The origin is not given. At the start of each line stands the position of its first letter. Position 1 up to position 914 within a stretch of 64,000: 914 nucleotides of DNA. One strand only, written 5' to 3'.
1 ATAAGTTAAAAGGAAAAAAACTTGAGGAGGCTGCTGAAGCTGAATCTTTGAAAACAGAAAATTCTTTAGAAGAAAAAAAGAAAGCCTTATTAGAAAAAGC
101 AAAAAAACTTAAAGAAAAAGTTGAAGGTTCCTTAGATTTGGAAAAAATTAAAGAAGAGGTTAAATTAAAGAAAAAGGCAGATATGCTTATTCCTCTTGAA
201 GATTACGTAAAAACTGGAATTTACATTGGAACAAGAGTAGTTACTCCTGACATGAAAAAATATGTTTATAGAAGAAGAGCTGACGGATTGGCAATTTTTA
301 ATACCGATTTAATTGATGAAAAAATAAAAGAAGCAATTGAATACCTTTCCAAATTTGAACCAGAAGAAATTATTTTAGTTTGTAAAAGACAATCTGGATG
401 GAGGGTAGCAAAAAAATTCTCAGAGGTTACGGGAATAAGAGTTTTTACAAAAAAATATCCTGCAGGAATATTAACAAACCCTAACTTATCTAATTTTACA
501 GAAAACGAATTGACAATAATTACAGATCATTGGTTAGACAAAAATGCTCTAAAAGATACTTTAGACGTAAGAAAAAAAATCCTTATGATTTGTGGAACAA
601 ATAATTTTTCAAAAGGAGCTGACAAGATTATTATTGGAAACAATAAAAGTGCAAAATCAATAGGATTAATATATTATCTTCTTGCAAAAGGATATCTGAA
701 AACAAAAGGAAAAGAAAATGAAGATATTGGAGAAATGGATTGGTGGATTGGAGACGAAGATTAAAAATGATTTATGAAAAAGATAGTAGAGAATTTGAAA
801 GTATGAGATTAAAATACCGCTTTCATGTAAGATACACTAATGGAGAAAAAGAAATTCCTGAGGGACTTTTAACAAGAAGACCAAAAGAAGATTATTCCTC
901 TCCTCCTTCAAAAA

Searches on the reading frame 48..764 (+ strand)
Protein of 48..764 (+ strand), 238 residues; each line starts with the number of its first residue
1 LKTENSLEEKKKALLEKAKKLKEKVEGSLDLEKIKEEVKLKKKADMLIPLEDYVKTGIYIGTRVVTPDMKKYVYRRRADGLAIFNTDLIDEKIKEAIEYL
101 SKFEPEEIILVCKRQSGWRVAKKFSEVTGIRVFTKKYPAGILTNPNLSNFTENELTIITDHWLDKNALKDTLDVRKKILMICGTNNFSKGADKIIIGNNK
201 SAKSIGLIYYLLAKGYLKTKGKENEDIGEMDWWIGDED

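Call 62: search_protein_families(library=pfam, proteins=[window:48-764:+], max_evalue=0.001)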
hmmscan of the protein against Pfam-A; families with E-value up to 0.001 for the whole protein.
window:48-764:+ (238 aa): 1 family
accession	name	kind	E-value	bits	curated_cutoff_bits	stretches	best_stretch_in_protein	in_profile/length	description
PF00318.25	Ribosomal_S2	-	7e-10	39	26.1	1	56-145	4-96/216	Ribosomal protein S2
